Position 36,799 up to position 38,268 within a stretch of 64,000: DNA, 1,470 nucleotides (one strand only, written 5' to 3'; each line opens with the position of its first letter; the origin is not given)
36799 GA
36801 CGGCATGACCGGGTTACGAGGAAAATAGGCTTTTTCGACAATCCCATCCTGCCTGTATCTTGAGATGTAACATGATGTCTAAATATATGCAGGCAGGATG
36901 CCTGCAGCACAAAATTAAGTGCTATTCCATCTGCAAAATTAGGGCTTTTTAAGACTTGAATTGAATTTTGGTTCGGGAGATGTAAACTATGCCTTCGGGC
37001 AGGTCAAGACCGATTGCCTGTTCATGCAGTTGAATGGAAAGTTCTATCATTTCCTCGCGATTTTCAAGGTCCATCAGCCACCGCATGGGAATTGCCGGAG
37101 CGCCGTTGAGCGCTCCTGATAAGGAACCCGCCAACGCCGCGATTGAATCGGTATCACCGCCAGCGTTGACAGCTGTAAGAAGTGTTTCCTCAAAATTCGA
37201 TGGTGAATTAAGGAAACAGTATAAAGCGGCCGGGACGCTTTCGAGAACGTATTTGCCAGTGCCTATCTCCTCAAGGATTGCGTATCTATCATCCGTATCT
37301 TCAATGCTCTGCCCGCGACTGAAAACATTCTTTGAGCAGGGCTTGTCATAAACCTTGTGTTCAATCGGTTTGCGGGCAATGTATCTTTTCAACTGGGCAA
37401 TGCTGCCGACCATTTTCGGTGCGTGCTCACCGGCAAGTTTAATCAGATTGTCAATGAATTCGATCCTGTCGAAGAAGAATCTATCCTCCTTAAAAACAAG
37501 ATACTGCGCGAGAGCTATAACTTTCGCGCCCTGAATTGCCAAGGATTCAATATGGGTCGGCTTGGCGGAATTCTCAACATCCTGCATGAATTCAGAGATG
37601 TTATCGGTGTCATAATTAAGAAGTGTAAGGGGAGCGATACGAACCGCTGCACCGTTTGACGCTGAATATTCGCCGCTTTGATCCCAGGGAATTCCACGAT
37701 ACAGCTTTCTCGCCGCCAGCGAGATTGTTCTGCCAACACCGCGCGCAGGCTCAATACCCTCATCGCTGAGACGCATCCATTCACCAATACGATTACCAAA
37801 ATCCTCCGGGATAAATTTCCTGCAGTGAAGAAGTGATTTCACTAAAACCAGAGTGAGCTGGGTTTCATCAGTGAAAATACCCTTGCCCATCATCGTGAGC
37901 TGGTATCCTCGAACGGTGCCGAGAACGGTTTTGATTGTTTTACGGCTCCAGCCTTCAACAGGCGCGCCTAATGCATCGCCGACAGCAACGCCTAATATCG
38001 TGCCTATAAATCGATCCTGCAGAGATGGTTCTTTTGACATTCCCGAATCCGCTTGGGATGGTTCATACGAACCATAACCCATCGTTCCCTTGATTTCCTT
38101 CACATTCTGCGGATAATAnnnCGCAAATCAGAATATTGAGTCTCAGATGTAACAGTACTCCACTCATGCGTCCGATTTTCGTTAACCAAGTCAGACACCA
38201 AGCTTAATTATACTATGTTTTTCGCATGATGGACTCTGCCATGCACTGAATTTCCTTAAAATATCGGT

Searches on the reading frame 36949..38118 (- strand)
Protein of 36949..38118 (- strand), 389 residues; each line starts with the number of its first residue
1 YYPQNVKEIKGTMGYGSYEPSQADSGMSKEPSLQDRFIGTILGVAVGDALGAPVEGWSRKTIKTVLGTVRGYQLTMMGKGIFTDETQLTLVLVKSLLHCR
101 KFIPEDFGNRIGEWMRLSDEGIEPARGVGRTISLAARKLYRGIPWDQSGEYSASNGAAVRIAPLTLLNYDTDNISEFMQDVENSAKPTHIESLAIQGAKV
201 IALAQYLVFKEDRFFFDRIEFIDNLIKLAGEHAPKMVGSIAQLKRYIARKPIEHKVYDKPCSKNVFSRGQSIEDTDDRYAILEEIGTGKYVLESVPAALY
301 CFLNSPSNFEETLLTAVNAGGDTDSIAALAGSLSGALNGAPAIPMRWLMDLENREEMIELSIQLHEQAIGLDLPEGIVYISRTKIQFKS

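Call 62: search_protein_families(library=ncbifam, proteins=[window:36949-38118:-], max_evalue=0.00001)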
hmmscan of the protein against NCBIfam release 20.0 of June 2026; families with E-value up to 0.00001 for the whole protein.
window:36949-38118:- (389 aa): 2 families
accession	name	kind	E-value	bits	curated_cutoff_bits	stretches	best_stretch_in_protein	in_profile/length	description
TIGR02662.1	dinitro_DRAG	equivalog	1.2e-31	110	337.05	2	33-200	1-164/287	ADP-ribosyl-[dinitrogen reductase] hydrolase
NF041672.1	ADPriboarghdlase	equivalog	2.5e-30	105.4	490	2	282-368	274-359/361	ADP-ribosylarginine hydrolase Tri1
